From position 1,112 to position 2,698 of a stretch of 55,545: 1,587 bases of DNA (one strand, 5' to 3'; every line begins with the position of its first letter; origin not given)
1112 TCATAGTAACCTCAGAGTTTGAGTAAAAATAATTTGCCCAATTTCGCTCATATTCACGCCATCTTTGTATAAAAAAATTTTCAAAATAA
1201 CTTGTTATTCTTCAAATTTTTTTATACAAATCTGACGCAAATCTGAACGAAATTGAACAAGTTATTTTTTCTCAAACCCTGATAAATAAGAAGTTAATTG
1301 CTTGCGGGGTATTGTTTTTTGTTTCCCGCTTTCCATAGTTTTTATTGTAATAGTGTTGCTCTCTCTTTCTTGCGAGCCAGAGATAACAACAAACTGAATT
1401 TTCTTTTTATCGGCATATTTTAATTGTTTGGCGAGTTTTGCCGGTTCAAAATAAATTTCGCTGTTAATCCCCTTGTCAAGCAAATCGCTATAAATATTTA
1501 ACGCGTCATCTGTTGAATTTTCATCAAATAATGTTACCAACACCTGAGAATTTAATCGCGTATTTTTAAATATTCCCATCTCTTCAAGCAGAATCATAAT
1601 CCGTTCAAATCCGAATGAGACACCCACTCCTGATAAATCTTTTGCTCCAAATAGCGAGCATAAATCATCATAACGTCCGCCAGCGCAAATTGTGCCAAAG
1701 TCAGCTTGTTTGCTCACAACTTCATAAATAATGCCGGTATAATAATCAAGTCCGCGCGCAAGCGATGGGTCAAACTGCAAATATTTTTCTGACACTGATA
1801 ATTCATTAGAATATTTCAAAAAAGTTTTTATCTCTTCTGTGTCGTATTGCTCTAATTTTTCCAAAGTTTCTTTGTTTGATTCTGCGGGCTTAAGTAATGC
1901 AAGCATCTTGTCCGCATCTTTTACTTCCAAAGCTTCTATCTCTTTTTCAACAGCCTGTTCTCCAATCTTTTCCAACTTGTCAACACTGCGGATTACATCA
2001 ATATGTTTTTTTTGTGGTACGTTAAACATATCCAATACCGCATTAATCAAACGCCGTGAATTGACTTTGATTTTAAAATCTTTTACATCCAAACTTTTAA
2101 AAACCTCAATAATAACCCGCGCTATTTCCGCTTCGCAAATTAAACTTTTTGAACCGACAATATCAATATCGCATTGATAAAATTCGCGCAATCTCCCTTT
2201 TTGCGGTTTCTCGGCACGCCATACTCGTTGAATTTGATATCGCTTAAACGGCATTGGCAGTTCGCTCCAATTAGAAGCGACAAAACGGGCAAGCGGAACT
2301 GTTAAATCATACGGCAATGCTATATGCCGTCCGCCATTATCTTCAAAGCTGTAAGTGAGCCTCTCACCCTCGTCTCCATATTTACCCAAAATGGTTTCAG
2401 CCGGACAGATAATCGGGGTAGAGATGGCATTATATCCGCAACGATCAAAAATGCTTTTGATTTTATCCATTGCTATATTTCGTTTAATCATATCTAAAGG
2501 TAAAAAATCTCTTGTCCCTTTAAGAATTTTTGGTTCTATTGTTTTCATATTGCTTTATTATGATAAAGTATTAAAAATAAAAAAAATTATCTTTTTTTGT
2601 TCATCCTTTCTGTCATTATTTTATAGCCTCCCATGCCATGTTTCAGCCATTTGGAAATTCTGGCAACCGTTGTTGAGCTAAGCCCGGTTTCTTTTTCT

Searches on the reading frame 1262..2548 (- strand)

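Call 76: search_protein_families(library=pfam, proteins=[window:1262-2548:-], max_evalue=0.001)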
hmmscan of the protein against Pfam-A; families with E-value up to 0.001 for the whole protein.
window:1262-2548:- (428 aa): 4 families
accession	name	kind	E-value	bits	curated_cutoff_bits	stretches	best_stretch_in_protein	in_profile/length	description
PF13393.11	tRNA-synt_His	-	1e-40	140.4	25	1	11-317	1-308/308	Histidyl-tRNA synthetase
PF03129.25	HGTP_anticodon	-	6.6e-15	55.5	21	1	335-422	1-91/94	Anticodon binding domain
PF00587.30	tRNA-synt_2b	-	6.1e-07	30.1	29.3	1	66-267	1-110/179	tRNA synthetase class II core domain (G, H, P, S and T)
PF00152.25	tRNA-synt_2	-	1.8e-06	27.7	25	1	20-192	22-169/308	tRNA synthetases class II (D, K and N)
